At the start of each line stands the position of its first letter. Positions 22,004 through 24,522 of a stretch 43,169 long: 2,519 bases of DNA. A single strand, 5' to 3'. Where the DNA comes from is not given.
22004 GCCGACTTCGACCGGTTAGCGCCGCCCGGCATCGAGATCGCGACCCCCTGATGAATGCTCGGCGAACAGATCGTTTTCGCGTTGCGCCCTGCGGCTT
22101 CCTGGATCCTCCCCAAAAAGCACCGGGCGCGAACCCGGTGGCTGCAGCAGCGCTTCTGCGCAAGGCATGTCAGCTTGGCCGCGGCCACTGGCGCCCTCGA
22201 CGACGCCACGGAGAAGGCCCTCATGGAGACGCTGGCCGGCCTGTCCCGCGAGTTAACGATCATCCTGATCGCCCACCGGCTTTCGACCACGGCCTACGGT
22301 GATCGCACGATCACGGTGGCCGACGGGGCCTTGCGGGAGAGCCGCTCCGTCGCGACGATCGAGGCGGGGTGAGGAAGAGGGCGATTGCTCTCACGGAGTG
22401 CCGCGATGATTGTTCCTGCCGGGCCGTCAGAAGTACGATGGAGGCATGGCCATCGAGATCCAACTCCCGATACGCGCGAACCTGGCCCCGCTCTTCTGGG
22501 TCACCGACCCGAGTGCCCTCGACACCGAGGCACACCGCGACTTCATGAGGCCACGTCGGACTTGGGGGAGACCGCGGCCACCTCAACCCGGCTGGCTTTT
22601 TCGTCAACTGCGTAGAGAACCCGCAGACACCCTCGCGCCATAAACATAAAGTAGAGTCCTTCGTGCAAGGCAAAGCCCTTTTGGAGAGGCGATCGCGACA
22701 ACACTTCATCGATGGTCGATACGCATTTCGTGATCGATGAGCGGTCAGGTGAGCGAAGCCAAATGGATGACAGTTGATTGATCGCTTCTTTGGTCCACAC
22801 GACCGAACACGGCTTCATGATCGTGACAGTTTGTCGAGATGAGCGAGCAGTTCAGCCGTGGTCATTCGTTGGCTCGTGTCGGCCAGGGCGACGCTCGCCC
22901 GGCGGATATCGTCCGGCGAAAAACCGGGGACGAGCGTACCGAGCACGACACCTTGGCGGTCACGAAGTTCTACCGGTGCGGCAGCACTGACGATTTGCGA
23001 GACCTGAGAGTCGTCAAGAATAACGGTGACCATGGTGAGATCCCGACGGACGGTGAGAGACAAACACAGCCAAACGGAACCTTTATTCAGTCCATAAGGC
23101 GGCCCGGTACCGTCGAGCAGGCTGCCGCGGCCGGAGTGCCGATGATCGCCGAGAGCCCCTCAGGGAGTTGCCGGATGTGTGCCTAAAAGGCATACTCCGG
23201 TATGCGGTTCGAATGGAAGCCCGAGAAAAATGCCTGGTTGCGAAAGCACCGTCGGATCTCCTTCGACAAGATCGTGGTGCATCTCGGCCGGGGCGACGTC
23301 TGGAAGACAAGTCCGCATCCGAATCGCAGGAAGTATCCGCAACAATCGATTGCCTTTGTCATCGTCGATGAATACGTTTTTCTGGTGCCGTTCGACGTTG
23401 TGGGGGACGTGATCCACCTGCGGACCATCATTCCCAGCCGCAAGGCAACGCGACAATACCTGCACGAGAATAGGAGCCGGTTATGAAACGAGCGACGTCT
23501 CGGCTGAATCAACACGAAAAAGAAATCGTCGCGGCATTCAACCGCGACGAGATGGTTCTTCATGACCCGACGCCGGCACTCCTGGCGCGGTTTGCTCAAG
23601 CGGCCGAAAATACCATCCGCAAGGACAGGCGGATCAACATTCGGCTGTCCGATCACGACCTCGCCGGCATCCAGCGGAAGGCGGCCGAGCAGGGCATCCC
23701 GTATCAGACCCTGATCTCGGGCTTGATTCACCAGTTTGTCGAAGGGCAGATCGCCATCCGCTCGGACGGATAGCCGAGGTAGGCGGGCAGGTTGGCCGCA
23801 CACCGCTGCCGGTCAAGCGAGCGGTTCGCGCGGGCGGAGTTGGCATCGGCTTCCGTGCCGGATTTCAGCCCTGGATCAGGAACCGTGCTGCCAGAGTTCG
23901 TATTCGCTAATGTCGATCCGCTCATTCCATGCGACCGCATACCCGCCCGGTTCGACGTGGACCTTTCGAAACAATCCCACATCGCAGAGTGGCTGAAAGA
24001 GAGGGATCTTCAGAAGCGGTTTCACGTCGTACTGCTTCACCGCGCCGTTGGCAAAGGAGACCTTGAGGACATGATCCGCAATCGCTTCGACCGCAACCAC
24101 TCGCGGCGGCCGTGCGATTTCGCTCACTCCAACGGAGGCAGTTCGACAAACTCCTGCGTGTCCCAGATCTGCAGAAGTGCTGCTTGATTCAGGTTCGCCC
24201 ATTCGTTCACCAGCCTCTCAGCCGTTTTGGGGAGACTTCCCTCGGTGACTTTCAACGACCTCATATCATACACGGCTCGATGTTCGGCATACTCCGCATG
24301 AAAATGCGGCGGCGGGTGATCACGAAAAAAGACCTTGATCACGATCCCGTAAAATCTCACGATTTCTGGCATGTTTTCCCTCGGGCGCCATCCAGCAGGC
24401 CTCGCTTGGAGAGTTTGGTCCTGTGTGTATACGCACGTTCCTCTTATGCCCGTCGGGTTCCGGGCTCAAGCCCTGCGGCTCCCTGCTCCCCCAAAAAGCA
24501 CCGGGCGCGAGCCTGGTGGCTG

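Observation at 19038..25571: Four same-strand copies or remnants of one GtrB/Dpm1-type GT2 gene, interleaved with toxin-antitoxin cassettes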

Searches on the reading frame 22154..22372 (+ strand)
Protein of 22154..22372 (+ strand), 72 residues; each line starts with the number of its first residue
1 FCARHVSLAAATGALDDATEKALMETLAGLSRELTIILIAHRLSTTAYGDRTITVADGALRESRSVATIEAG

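Call 32: search_protein_families(library=ncbifam, proteins=[window:22154-22372:+], max_evalue=0.01)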
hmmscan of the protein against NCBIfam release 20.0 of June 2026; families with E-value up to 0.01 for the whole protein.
window:22154-22372:+ (72 aa): 37 families (the best 25 are shown)
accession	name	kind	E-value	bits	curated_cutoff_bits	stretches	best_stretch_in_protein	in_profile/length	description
TIGR01846.1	type_I_sec_HlyB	subfamily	1.3e-09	37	725.55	1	8-64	617-673/694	type I secretion system permease/ATPase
NF008381.0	PRK11176.1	equivalog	1.6e-08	33.4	867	1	8-63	504-559/582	lipid A ABC transporter ATP-binding protein/permease MsbA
NF045513.1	HepA_fam_ABC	equivalog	1.8e-08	33.3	725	1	8-62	534-588/610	heterocyst formation ABC transporter subunit HepA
TIGR02203.1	MsbA_lipidA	equivalog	3.3e-08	32.5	602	1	8-62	494-548/572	lipid A export permease/ATP-binding protein MsbA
TIGR03797.1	NHLM_micro_ABC2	equivalog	6.9e-08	31.4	709.4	1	10-63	614-665/686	NHLP bacteriocin export ABC transporter permease/ATPase subunit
NF050066.1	LPSTprtrPglK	equivalog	1e-07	30.8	1000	1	8-56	508-556/558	BC-type lipopolysaccharide transporter PglK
TIGR03796.1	NHLM_micro_ABC1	equivalog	1.1e-07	30.5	853.3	1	9-60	640-689/710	NHLP family bacteriocin export ABC transporter peptidase/permease/ATPase subunit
NF010178.0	PRK13657.1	equivalog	1.5e-07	30.3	733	1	8-65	495-552/588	glucan ABC transporter ATP-binding protein/ permease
TIGR02204.1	MsbA_rel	hypoth_equivalog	2.3e-07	29.9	780.4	1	8-62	500-554/576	ABC transporter, permease/ATP-binding protein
NF008364.0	PRK11160.1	equivalog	1.3e-06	27.3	630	1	9-65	501-557/575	heme ABC transporter ATP-binding protein/permease CydC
NF052233.1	CphA_assoc_ABC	equivalog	2.2e-06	26.3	880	1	8-63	668-723/766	cyanophycin metabolism-associated ABC transporter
NF008056.1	PRK10790.1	equivalog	5.4e-06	25.2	746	1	8-62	500-554/584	SmdB family multidrug efflux ABC transporter permease/ATP-binding protein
TIGR01193.1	bacteriocin_ABC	subfamily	5.8e-06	25.1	523.85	1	8-65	635-691/708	peptide cleavage/export ABC transporter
TIGR00958.1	3a01208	subfamily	1e-05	24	874.6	1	8-63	641-694/711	antigen peptide transporter 2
TIGR03375.1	type_I_sec_LssB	subfamily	1.1e-05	24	693.1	1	12-60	631-679/696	type I secretion system permease/ATPase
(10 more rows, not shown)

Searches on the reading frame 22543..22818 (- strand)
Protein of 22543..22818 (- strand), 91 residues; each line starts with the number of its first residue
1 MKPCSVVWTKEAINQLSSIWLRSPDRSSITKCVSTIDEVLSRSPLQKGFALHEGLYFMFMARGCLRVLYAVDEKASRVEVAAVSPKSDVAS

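Call 6: search_protein_families(library=pfam, proteins=[window:22543-22818:-], max_evalue=0.01)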
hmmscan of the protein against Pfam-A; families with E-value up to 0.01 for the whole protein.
window:22543-22818:- (91 aa): 0 families

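Call 32: search_protein_families(library=ncbifam, proteins=[window:22543-22818:-], max_evalue=0.01)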
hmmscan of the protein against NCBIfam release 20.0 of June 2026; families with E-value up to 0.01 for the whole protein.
window:22543-22818:- (91 aa): 0 families

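Call 33: search_protein_families(library=pfam, proteins=[window:22543-22818:-], max_evalue=5)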
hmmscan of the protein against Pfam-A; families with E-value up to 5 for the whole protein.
window:22543-22818:- (91 aa): 0 families

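Call 56: search_solved_structures(query=window:22543-22818:-, max_evalue=10)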
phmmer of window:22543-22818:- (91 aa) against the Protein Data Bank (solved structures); distinct sequences matched with E-value up to 10: 3.
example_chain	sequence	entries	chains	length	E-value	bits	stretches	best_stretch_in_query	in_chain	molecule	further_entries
3g5o_B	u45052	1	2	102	0.015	18.6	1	39-89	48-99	Uncharacterized protein Rv2866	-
9g12_A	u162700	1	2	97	0.03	17.7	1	23-87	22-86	Toxin RelE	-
6nww_A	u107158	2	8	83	1.4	12.3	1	12-47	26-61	Pumilio domain-containing protein C56F2.08c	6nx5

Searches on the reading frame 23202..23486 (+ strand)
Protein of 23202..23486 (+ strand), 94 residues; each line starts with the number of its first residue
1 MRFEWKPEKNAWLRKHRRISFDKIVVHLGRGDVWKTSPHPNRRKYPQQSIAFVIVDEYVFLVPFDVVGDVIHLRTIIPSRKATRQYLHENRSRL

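Call 6: search_protein_families(library=pfam, proteins=[window:23202-23486:+], max_evalue=0.01)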
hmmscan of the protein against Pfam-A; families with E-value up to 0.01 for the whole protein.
window:23202-23486:+ (94 aa): 1 family
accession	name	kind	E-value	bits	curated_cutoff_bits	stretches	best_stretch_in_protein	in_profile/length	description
PF04365.19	BrnT_toxin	-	0.0098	16.6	34.5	0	5-85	1-76/77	Ribonuclease toxin, BrnT, of type II toxin-antitoxin system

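Call 32: search_protein_families(library=ncbifam, proteins=[window:23202-23486:+], max_evalue=0.01)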
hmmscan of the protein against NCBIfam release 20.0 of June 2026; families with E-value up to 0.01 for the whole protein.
window:23202-23486:+ (94 aa): 0 families

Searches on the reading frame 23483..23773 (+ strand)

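Call 6: search_protein_families(library=pfam, proteins=[window:23483-23773:+], max_evalue=0.01)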
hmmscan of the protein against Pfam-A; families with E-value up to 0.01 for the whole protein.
window:23483-23773:+ (96 aa): 2 families
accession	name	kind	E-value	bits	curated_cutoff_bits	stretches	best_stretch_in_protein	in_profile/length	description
PF12441.14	CopG_antitoxin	-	4.1e-05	24.7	28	1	45-83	39-77/79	CopG antitoxin of type II toxin-antitoxin system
PF21983.2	NikA-like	-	0.0018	18.8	27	0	46-76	2-32/72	Mobilization protein NikA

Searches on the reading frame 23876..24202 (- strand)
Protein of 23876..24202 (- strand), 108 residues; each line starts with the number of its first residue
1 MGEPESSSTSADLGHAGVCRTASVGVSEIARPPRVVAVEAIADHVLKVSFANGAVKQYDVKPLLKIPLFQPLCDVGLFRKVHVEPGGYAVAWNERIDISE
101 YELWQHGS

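Call 6: search_protein_families(library=pfam, proteins=[window:23876-24202:-], max_evalue=0.01)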
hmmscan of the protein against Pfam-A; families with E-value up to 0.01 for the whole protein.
window:23876-24202:- (108 aa): 1 family
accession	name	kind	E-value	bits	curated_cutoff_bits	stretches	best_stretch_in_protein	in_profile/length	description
PF10387.14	DUF2442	-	1.4e-12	48.1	23.9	1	35-104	1-67/72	Protein of unknown function (DUF2442)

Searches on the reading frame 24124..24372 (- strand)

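Call 6: search_protein_families(library=pfam, proteins=[window:24124-24372:-], max_evalue=0.01)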
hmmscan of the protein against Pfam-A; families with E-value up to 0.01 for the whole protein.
window:24124-24372:- (82 aa): 1 family
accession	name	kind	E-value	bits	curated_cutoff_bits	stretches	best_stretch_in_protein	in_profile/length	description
PF13711.11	DUF4160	-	3e-17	63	23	1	9-70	1-64/65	Domain of unknown function (DUF4160)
